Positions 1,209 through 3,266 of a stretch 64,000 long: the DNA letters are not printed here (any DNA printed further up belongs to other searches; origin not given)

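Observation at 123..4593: Rrf2 / NarI-DsrM-like membrane protein / HdrD-DsrK-like Fe-S protein fused to a receiver domain / Cys-PAS kinase: candidate redox module wired into two-component signalling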

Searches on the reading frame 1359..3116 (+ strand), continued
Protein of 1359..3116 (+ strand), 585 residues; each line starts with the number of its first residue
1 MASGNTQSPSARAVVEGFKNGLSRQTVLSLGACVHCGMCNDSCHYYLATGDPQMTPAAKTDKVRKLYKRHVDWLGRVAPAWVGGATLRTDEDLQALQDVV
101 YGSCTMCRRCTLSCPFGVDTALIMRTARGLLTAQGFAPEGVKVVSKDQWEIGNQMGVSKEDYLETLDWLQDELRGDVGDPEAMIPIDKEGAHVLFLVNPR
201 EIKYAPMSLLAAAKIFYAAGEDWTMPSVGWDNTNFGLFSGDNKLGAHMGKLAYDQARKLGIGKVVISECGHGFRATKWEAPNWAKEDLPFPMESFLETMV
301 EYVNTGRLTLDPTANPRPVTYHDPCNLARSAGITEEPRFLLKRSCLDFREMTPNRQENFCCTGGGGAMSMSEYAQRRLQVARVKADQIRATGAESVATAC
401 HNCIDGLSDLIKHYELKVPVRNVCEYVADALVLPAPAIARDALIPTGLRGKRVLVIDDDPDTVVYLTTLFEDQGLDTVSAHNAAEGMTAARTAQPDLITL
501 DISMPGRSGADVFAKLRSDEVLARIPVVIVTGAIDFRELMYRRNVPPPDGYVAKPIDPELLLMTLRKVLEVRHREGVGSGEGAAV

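Call 12: find_related_loci(query=A1, collection=genome_contigs, flank=6000)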
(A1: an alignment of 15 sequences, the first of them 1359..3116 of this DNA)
Query A1 (585 aa) in genome_contigs; peptide patterns used: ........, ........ (x = any residue, [..] = any of these).
600 stretches matched a pattern (row limit reached: there are more); 585 encode a relative of the query (tblastn E <= 1e-3); the best 80 are kept; 80 distinct loci.
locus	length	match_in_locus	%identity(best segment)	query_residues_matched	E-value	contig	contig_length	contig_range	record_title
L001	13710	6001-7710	69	3-571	0e+0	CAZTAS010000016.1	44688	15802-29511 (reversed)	MAG TPA_asm: uncultured Thermodesulfobacteriota bacterium isolate SRP323688_co1_150 genome assembly, contig: NODE_1543_l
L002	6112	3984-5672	68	7-569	0e+0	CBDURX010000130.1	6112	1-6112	MAG TPA_asm: uncultured bacterium isolate SRR22302364_binner13_Refined_49 genome assembly, contig: ERZ25073603.9455, who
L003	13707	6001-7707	61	7-573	0e+0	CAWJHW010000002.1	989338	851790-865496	MAG: uncultured candidate division NC10 bacterium isolate MFD03726.bin.1.177 genome assembly, contig: contig_18816, whol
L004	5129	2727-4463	58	1-574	0e+0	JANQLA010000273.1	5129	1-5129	MAG: Melioribacteraceae bacterium isolate PL25a_bin.33 k99_4379030, whole genome shotgun sequence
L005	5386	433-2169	60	8-575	0e+0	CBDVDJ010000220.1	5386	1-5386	MAG TPA_asm: uncultured bacterium isolate SRR21487738_concoct_129 genome assembly, contig: ERZ25083882.9221, whole genom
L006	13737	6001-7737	59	7-575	0e+0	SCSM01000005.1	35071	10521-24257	MAG: Bacteroidetes bacterium isolate FW215_bin.12 FW215_bin.12-15679, whole genome shotgun sequence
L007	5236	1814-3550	60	7-574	0e+0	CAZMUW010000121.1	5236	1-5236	MAG TPA_asm: uncultured Desulfobacteraceae bacterium isolate binchicken_co223_84 genome assembly, contig: NODE_3328_leng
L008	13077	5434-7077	59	16-559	0e+0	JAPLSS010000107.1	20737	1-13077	MAG: Candidatus Sumerlaeota bacterium isolate LacPavin_0920_SED5_MAG_64_9 LacPavin_0920_SED5_scaffold_2334658, whole gen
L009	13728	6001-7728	55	1-573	0e+0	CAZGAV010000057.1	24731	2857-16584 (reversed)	MAG TPA_asm: uncultured Ignavibacteriales bacterium isolate binchicken_co150_3 genome assembly, contig: NODE_4283_length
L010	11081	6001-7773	56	1-573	0e+0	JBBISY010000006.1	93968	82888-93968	MAG: Acidobacteriota bacterium isolate PGS172224_bin_384 NODE_295_length_93968_cov_19.951402, whole genome shotgun seque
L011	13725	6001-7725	56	3-575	0e+0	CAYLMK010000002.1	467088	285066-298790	MAG TPA_asm: uncultured Thermodesulfobacteriota bacterium isolate binchicken_co274_253 genome assembly, contig: NODE_11_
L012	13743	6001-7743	54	3-579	0e+0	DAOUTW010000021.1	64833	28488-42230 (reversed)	MAG TPA_asm: Candidatus Zixiibacteriota bacterium isolate CSMAG_807 CSMAG_807_k141_97344_length_64833_cov_10.9977, whole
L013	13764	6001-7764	53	3-581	0e+0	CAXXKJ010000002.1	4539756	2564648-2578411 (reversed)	MAG: bacterium isolate 130ea89d-4dea-436c-9ca1-374b83f7be77 genome assembly, contig: contig_2, whole genome shotgun sequ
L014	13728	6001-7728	55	1-573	0e+0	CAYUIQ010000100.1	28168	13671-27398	MAG TPA_asm: uncultured Planctomycetaceae bacterium isolate SRP167671_co1_171 genome assembly, contig: NODE_1874_length_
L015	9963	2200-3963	53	3-581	0e+0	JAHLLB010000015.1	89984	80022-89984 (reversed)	MAG: bacterium isolate MAG87 NODE_851_length_89984_cov_608.633989, whole genome shotgun sequence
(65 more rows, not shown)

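Call 26: search_solved_structures(query=window:1359-3116:+, max_evalue=0.001)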
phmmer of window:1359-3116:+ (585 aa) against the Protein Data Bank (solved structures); distinct sequences matched with E-value up to 0.001: 190 (the best 60 are shown).
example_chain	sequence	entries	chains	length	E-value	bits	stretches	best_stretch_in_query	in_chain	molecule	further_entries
9xzo_A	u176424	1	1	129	2.4e-15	59.1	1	452-574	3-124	De novo protein M1X0B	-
9ojn_A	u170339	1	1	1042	3.3e-15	58.7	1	89-411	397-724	Iron-sulfur-binding reductase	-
3nhz_A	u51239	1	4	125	1e-14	57.1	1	451-567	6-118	Two component system transcriptional regulator mtrA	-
2gwr_A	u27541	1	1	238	6.2e-14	54.5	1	451-569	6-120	DNA-binding response regulator mtrA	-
1m5t_A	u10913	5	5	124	3.7e-13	51.9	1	451-570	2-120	cell division response regulator DivK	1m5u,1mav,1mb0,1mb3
9ji3_J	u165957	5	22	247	3.7e-12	48.6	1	451-577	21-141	DNA-binding response regulator | Possible two component system response transcriptional positive regulator PhoP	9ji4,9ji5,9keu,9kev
3r0j_A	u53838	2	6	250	3.8e-12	48.6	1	451-577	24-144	POSSIBLE TWO COMPONENT SYSTEM RESPONSE TRANSCRIPTIONAL POSITIVE REGULATOR PHOP | Response regulator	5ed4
3q9s_A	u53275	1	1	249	8.4e-12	47.4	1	449-580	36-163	DNA-binding response regulator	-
3lte_A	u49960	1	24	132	1.5e-11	46.6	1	449-573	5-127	Response regulator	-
3grc_A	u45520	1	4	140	2.6e-11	45.8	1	451-570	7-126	Sensor protein, Kinase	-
1mvo_A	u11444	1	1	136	5.1e-11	44.8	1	450-569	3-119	PhoP response regulator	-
9dvt_R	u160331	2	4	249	5.7e-11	44.7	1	451-571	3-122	DNA-binding dual master transcriptional regulator RpaA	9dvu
3nhm_A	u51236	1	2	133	8.5e-10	40.8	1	467-576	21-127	Response regulator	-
1zes_A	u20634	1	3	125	6.4e-09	37.9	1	451-569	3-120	Phosphate regulon transcriptional regulatory protein phoB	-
1b00_A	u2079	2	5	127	6.7e-09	37.8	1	451-569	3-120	PHOSPHATE REGULON TRANSCRIPTIONAL REGULATORY PROTEIN PHOB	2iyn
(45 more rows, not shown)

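Call 34: find_encoding_contigs(protein=window:1359-3116:+, flank=10000, max_places=3)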
Protein window:1359-3116:+ (585 aa): 1 contig read that carries it; 1 place shown.
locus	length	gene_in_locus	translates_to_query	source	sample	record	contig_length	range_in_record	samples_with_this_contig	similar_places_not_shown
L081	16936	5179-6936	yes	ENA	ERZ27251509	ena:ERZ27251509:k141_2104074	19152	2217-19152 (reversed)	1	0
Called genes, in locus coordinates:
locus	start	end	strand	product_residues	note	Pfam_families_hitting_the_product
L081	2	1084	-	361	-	?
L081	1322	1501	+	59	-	-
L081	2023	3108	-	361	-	PF16697:Yop-YscD_cpl, PF00498:FHA, PF06271:RDD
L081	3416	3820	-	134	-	PF00072:Response_reg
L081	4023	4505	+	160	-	PF02082:Rrf2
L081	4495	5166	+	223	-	-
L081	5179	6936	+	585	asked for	PF13187:Fer4_9 (faint), PF13183:Fer4_8, PF13534:Fer4_17 (weak), PF02754:CCG, PF00072:Response_reg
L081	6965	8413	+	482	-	PF00989:PAS (faint), PF08448:PAS_4, PF13426:PAS_9, PF02518:HATPase_c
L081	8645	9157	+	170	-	PF08334:T2SSG (faint)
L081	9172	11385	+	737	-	PF00672:HAMP, PF01966:HD, PF13487:HD_5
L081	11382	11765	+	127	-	-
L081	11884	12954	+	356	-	PF01544:CorA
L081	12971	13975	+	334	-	PF01916:DS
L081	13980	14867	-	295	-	PF00491:Arginase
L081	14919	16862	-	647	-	PF02784:Orn_Arg_deC_N, PF17810:Arg_decarb_HB, PF17944:Arg_decarbox_C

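Call 51: search_solved_structures(query=A1, max_evalue=0.01, show_alignments=1)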
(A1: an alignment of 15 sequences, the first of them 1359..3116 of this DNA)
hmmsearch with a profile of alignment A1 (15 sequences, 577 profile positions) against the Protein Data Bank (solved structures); distinct sequences matched with E-value up to 0.01: 307 (the best 60 are shown).
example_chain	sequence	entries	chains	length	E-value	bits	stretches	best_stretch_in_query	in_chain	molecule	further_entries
9xzo_A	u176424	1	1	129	3.8e-22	81.6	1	450-574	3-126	De novo protein M1X0B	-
9g85_A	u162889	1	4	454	8.1e-21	77.2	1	449-567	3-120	Response regulator PleD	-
2wb4_A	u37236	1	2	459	8.4e-21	77.1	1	449-567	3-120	DIGUANYLATE CYCLASE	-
9g86_A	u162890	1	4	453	9.3e-21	77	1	449-567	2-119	Response regulator PleD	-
1w25_A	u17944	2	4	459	9.7e-21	76.9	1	449-567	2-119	STALKED-CELL DIFFERENTIATION CONTROLLING PROTEIN | RESPONSE REGULATOR PLED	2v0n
9ojn_A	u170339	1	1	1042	1.1e-19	73.5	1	97-427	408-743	Iron-sulfur-binding reductase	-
1mvo_A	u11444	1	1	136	1.8e-19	72.7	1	448-570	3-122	PhoP response regulator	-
1m5t_A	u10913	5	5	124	3.4e-19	71.8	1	449-570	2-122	cell division response regulator DivK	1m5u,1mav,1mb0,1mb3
3grc_A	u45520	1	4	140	8.8e-18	67.1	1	450-572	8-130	Sensor protein, Kinase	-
4ja2_A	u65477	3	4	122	3.3e-17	65.2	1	448-567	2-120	Response regulator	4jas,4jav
3lte_A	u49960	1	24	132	7.4e-17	64.1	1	447-574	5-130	Response regulator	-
2zwm_A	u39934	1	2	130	9e-17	63.8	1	448-568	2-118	Transcriptional regulatory protein yycF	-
3gt7_A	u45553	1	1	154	1.1e-16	63.5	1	447-575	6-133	Sensor protein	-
3f6p_A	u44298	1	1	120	1.4e-16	63.2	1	448-565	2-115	Transcriptional regulatory protein yycF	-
4h60_A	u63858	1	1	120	1.6e-16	63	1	449-567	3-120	Chemotaxis protein CheY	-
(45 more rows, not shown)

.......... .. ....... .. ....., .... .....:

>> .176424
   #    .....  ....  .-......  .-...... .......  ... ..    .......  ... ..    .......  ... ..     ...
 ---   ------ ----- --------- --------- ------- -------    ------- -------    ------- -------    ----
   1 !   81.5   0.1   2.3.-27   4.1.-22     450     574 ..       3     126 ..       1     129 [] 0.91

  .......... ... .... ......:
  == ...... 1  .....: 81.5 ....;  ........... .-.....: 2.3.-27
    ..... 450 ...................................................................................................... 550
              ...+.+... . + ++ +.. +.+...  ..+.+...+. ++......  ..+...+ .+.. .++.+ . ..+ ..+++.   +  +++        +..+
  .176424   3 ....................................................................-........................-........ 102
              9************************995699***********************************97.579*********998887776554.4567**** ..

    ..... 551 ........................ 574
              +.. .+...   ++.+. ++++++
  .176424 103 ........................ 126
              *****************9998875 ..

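Call 55: search_protein_families(library=ncbifam, proteins=[L081:3416-3820:-], max_evalue=0.00001)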
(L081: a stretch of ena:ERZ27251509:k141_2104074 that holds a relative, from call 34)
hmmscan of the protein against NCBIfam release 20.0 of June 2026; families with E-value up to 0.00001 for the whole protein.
L081:3416-3820:- (134 aa): 57 families (the best 25 are shown)
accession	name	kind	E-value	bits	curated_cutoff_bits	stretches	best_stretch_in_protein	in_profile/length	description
NF045717.1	DVU0259_DivK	exception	1.9e-20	73.2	160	1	6-127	4-115/117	DVU0259 family response regulator domain-containing protein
TIGR02154.1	PhoB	equivalog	1.3e-16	60.6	296.2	1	5-131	3-123/226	phosphate regulon transcriptional regulator PhoB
NF045944.1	ResRegRpaBCyano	equivalog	1.8e-15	56.9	330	1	8-131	1-115/229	response regulator transcription factor RpaB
NF007135.0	PRK09581.1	equivalog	4.8e-15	55.3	474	1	7-126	5-118/457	PleD family two-component system response regulator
NF051870.1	NAssimRespRegNtrX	equivalog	1.9e-13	50.1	600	1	7-127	4-118/452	nitrogen assimilation response regulator NtrX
NF053854.1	RespRegPhoBBctds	equivalog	2.4e-13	50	270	1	8-131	2-118/225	two-component system response regulator PhoB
NF040689.1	MtrAB_MtrA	equivalog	4.8e-13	49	300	1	8-125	2-110/219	MtrAB system response regulator MtrA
NF007005.1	PRK09468.1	equivalog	2e-12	47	331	1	5-132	4-123/237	osmolarity response regulator transcription factor OmpR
NF008469.0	PRK11361.1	equivalog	2.5e-12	46.2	714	1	1-93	1-91/461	acetoacetate metabolism transcriptional regulator AtoC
NF007935.0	PRK10651.1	equivalog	3.4e-12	46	250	1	4-128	6-124/216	two-component system response regulator NarL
NF047793.1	ResRegPgtA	equivalog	4.9e-12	45.4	650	1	4-127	5-120/414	two-component system response regulator PgtA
NF052574.1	HisKinEspCMyxo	equivalog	1.7e-11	43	1200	1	2-127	663-782/785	serine histidine kinase EspC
NF052313.1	T9SS_RR_PorX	equivalog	1.9e-11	43.4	300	1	8-129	4-117/513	T9SS response regulator signal transducer PorX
TIGR01387.1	cztR_silR_copR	subfamily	3.9e-11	43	279.2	1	8-130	2-116/218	heavy metal response regulator transcription factor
NF040534.1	resp_reg_YycF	equivalog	6.2e-11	42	340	1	7-124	3-111/231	response regulator YycF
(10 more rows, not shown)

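Call 58: search_protein_families(library=pfam, proteins=[L081:2023-3108:-, L081:2-1084:-], max_evalue=0.001)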
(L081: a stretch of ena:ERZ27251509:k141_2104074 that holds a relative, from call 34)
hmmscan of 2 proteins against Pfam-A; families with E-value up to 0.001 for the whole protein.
L081:2023-3108:- (361 aa): 3 families
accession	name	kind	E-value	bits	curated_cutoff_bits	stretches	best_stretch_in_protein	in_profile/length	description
PF06271.18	RDD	-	3e-23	83.1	24.1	1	225-354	2-137/137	RDD family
PF00498.31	FHA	-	6.1e-21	75.1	20.7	1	26-89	1-67/67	FHA domain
PF16697.10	Yop-YscD_cpl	-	9.3e-16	58.3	33.2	1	17-97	10-92/94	Inner membrane component of T3SS, cytoplasmic domain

L081:2-1084:- (361 aa): 0 families

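Call 60: predict_structure(alignment_id=A3)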
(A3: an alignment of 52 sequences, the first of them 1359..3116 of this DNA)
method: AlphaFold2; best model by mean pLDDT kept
length: 585 residues; sequences in the alignment: 52
mean_pLDDT: 86.0   pTM: 0.71
mean pLDDT of the five models: 86.0, 85.9, 84.1, 83.3, 82.3
residues with pLDDT >= 90: 301; 70-90: 217; 50-70: 47; < 50: 20
segments of 3 or more residues with pLDDT < 50: 1-4, 364-366, 437-440, 578-585
pLDDT, mean of each block of 10 residues (from residue 1): 68 94 88 81 78 85 92 90 92 91 72 82 90 92 92 91 95 91 96 93 91 97 94 87 94 97 92 88 93 95 97 97 69 80 96 70 59 80 89 94 87 93 97 65 76 94 93 93 91 94 74 86 90 63 70 87 89 62 37
secondary structure, 60 per line:
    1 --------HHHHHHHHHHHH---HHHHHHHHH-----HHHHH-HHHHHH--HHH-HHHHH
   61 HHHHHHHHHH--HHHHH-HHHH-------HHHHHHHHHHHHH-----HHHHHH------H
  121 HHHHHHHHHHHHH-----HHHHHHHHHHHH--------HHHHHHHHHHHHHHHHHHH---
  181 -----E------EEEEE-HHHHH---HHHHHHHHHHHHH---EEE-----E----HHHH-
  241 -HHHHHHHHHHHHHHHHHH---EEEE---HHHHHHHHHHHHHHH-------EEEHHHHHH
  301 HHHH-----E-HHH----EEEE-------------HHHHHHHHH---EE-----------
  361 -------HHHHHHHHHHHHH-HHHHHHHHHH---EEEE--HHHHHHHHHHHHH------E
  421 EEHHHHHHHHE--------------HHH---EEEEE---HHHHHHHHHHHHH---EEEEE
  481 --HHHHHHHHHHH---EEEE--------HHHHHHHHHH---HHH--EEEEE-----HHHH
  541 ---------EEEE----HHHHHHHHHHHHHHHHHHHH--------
elements in order: H9-20 H24-32 H38-42 H44-49 H56-70 H73-77 H79-82 H90-102 H108-113 H120-133 H139-150 H159-177 E193-197 H199-203 H207-219 E223-225 H236-239 H242-259 E263-266 H270-284 E292-294 H295-304 E319-322 H336-344 H368-380 H382-391 E395-398 H401-413 E420-422 H423-430 E452-456 H460-472 E476-480 H483-493 E497-500 H509-518 E527-531 H537-540 E550-553 H558-577

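Call 62: fold_search(model_id=the predicted structure, library=pdb)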
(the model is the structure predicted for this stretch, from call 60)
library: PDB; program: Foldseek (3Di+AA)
matches with E <= 10: 1515; with E <= 0.001: 497
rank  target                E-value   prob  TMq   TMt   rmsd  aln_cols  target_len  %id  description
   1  9ojn                  2.6e-15  1.00  0.53  0.43   5.6       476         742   20  Structure of Mycobacterium smegmatis EtfD (released 2025-05-21)
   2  9dvt_R                2.9e-08  1.00  0.20  0.48   2.0       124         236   31  Cryo-EM structure of RpaA bound to PkaiBC DNA and the CTD of the alpha subunit of RNAP from the cyanobacterium Synecho (released 2025-10-15)
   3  9a6l_A                5.6e-08  1.00  0.33  0.76   4.0       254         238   18  Integrative model of LUTA-LUTB by crosslinking MS and deep learning (released 2024-09-18)
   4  1mb3                  5.9e-08  1.00  0.18  0.87   2.3       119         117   32  CRYSTAL STRUCTURE OF THE RESPONSE REGULATOR DIVK AT PH 8.5 IN COMPLEX WITH MG2+ (released 2002-12-04)
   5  9dvt_S                6.9e-08  1.00  0.20  0.49   2.0       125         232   31  Cryo-EM structure of RpaA bound to PkaiBC DNA and the CTD of the alpha subunit of RNAP from the cyanobacterium Synecho (released 2025-10-15)
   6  3gl9_B                1.2e-07  1.00  0.19  0.89   2.2       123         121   26  The structure of a histidine kinase-response regulator complex sheds light into two-component signaling and reveals a  (released 2009-10-27)
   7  4ja2                  1.2e-07  1.00  0.19  0.87   2.4       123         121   27  Structural basis of a rationally rewired protein-protein interface (RR468mutant V13P, L14I, I17M and N21V) (released 2013-09-04)
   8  3nhm_A                1.3e-07  1.00  0.19  0.91   1.8       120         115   28  Crystal structure of a response regulator from Myxococcus xanthus (released 2010-07-21)
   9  1mb0                  1.5e-07  1.00  0.17  0.93   2.4       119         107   33  CRYSTAL STRUCTURE OF THE RESPONSE REGULATOR DIVK AT PH 8.0 IN COMPLEX WITH MN2+ (released 2002-12-04)
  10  1mav                  1.7e-07  1.00  0.18  0.87   2.3       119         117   33  CRYSTAL STRUCTURE OF THE RESPONSE REGULATOR DIVK AT PH 6.0 IN COMPLEX WITH MN2+ (released 2002-12-04)
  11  3grc_B                1.7e-07  1.00  0.19  0.87   2.0       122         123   27  Crystal structure of a sensor protein from Polaromonas sp. JS666 (released 2009-04-14)
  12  1m5t                  2.3e-07  1.00  0.19  0.86   2.3       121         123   35  CRYSTAL STRUCTURE OF THE RESPONSE REGULATOR DIVK (released 2002-11-15)
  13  2jb9_A                2.6e-07  1.00  0.19  0.86   2.6       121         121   24  PhoB response regulator receiver domain constitutively-active double mutant D10A and D53E. (released 2007-01-04)
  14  6ifh                  4.3e-07  1.00  0.19  0.89   1.7       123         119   24  Unphosphorylated Spo0F from Paenisporosarcina sp. TG-14 (released 2019-01-16)
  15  6rh1_C                4.8e-07  1.00  0.19  0.87   2.4       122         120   26  Revisiting pH-gated conformational switch. Complex HK853-RR468 D53A pH 7 (released 2020-02-19)
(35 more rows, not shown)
